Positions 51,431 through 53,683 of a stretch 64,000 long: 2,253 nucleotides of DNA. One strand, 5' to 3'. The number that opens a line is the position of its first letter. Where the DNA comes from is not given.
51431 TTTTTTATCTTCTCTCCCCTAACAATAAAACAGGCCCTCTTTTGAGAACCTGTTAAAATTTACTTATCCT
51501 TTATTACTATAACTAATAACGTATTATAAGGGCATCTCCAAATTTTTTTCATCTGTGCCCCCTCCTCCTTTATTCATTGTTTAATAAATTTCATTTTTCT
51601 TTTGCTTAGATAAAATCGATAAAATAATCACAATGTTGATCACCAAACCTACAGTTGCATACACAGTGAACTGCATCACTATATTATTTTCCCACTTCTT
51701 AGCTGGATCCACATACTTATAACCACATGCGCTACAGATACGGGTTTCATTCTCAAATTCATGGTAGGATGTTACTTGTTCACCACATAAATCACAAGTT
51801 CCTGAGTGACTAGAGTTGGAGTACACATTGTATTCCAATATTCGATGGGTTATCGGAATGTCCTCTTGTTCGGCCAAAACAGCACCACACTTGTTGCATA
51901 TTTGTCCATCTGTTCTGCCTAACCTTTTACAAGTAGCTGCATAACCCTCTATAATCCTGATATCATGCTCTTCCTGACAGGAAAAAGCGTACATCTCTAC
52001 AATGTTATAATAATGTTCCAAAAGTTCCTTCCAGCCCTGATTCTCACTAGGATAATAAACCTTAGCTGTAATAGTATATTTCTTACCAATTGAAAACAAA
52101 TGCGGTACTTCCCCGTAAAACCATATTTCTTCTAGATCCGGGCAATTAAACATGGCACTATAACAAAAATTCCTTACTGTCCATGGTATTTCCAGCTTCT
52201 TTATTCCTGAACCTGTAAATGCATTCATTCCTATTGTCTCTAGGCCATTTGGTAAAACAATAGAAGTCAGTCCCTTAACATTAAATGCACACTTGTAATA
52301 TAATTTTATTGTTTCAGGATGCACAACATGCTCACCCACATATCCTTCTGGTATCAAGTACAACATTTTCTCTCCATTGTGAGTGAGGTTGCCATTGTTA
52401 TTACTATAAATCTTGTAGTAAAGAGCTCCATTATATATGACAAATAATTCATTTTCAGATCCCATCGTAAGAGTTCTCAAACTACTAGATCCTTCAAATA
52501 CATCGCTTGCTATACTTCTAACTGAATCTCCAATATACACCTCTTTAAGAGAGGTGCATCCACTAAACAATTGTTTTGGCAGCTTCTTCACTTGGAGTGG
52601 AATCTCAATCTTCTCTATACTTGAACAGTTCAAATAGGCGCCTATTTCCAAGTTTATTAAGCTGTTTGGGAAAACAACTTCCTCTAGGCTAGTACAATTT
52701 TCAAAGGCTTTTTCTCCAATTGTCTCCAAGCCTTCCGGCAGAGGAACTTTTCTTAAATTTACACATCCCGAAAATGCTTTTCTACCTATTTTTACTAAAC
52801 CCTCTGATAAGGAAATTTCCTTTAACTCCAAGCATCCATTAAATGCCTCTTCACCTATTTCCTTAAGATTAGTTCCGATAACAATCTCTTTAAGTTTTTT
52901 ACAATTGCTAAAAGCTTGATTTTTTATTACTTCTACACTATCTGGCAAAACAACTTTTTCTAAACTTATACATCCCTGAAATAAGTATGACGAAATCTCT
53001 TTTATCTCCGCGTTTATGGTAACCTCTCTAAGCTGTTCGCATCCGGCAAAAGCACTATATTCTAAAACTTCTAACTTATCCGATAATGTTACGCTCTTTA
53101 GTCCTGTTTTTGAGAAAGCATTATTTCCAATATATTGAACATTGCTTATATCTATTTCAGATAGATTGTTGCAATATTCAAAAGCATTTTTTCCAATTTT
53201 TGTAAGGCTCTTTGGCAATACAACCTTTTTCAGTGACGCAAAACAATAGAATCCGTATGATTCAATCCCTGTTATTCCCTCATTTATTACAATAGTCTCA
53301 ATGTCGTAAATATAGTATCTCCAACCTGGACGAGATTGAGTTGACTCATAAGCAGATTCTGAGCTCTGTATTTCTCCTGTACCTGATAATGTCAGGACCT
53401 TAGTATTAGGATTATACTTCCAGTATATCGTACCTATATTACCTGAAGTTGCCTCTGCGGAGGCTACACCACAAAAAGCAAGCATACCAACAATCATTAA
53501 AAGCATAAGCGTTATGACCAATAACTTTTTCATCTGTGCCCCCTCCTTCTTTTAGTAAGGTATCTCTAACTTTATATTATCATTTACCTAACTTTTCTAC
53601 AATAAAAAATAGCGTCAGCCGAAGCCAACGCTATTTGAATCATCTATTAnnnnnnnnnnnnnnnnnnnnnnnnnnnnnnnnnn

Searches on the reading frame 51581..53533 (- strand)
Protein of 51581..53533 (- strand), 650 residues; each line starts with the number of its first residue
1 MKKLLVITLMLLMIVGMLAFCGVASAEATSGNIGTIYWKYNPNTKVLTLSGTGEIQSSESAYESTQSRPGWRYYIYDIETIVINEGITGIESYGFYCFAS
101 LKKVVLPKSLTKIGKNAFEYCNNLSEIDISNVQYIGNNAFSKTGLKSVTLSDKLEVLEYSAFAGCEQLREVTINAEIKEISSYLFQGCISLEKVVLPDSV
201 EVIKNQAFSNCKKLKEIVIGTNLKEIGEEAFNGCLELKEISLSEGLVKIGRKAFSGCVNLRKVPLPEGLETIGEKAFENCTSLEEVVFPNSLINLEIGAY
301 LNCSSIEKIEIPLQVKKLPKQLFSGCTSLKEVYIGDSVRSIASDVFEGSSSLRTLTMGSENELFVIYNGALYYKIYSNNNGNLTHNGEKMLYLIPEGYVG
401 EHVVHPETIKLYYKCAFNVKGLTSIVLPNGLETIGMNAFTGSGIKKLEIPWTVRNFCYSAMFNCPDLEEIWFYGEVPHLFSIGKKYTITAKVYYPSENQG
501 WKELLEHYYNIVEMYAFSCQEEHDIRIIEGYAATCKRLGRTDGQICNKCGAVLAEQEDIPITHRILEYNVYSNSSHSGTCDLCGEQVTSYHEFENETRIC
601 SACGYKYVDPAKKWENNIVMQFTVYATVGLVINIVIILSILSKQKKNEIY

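Call 4: search_protein_families(library=pfam, proteins=[window:51581-53533:-], max_evalue=1)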
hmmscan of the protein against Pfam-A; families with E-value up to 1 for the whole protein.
window:51581-53533:- (650 aa): 14 families
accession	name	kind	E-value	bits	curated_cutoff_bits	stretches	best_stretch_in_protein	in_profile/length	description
PF13306.12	LRR_5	-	3.7e-92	305.3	27.7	4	134-260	2-126/127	BspA type Leucine rich repeat region (6 copies)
PF13855.12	LRR_8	-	6.2e-17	61.6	27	3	200-243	13-57/61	Leucine rich repeat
PF05725.18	FNIP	-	3.9e-05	24.1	21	1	282-318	4-39/44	FNIP Repeat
PF23952.1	LRR_EndoS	-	0.00017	22.3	27.9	0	87-150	47-113/116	Endo-beta-N-acetylglucosaminidase EndoS LRR domain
PF14471.11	DUF4428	-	0.0023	18.2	27.8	1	579-615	1-38/51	Domain of unknown function (DUF4428)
PF12773.13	DZR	-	0.0089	16.6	27.3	1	573-610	8-36/45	Double zinc ribbon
PF22226.1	Mre11_C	-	0.06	13.9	27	1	498-510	29-41/44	Mre11 C-terminal Rad50-binding domain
PF24458.1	DUF7573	-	0.1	13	30.2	1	573-603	7-36/39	Domain of unknown function (DUF7573)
PF13179.11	DUF4006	-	0.23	11.8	22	1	4-31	16-43/64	Family of unknown function (DUF4006)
PF05191.20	ADK_lid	-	0.26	11.6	26.6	1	568-587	11-31/36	Adenylate kinase, active site lid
PF18912.6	DZR_2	-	0.48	10.7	27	0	534-553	12-31/56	Double zinc ribbon domain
PF13240.11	Zn_Ribbon_1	-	0.51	10.7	25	0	598-606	14-22/23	zinc-ribbon domain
PF08271.17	Zn_Ribbon_TF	-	0.69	9.9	29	0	545-556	21-32/43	TFIIB zinc-binding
PF00130.28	C1_1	-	0.79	10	26.5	1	573-607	7-38/53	Phorbol esters/diacylglycerol binding domain (C1 domain)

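Call 5: search_protein_families(library=ncbifam, proteins=[window:51581-53533:-], max_evalue=1)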
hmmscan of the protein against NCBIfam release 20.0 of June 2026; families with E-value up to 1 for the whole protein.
window:51581-53533:- (650 aa): 6 families
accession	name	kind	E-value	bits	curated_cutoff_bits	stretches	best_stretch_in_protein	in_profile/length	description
NF047961.1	adhesin_HupY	equivalog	4.4e-30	104.5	1250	4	72-209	182-319/978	leucine-rich repeat adhesin HupY/LrrG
NF045861.1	glide_Gli349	exception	4.5e-16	56.7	1750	2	204-280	2669-2744/3169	gliding machinery surface structure protein Gli349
TIGR02167.2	Liste_lipo_26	repeat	0.014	15.1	30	0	118-131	2-15/26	PARCEL repeat-containing surface protein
NF058647.1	lipo_LytA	equivalog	0.16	12.2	110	1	1-28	1-25/107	acidic lipoprotein LytA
NF047391.1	SA0570_fam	equivalog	0.21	11.5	125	0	1-32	1-29/167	SA0570 family protein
NF001669.0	PRK00432.1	equivalog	0.72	9.9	54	0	542-557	25-41/58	30S ribosomal protein S27ae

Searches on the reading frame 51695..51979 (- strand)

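Call 10: search_protein_families(library=pfam, proteins=[window:51695-51979:-], max_evalue=10)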
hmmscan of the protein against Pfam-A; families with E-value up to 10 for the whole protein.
seq(95 aa): 38 families (the best 25 are shown)
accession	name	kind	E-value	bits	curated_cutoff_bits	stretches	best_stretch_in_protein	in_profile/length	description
PF12773.13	DZR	-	5.6e-05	23.7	27.3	1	17-86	4-45/45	Double zinc ribbon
PF14471.11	DUF4428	-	9e-05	22.7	27.8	2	61-90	1-31/51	Domain of unknown function (DUF4428)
PF24458.1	DUF7573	-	0.00061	20.1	30.2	1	55-85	7-36/39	Domain of unknown function (DUF7573)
PF05191.20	ADK_lid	-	0.00068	19.9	26.6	1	50-69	11-31/36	Adenylate kinase, active site lid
PF13240.11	Zn_Ribbon_1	-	0.0011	19.1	25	2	80-88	14-22/23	zinc-ribbon domain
PF13248.11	Zn_ribbon_3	-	0.0024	17.7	27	2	27-35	4-12/26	zinc-ribbon domain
PF00130.28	C1_1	-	0.0039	17.4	26.5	1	55-89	7-38/53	Phorbol esters/diacylglycerol binding domain (C1 domain)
PF18912.6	DZR_2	-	0.0062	16.8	27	2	16-35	12-31/56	Double zinc ribbon domain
PF03107.22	C1_2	-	0.0097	16.7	26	2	48-73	7-31/48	C1 domain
PF08271.17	Zn_Ribbon_TF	-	0.015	15.3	29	2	27-38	21-32/43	TFIIB zinc-binding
PF13894.12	zf-C2H2_4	-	0.046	14.9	27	0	62-75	3-16/24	C2H2-type zinc finger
PF18073.7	Zn_ribbon_LapB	-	0.092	12.9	25.7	0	81-88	2-9/28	Rubredoxin metal binding domain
PF14803.11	Zn_ribbon_Nudix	-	0.12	12.8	25.6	1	62-87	3-30/34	Nudix N-terminal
PF18439.7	zf_UBZ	-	0.15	12.2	25.6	0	25-39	2-16/32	Ubiquitin-Binding Zinc Finger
PF23137.1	HVO_0758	-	0.19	12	27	1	62-89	23-52/55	HVO_0758 mu-protein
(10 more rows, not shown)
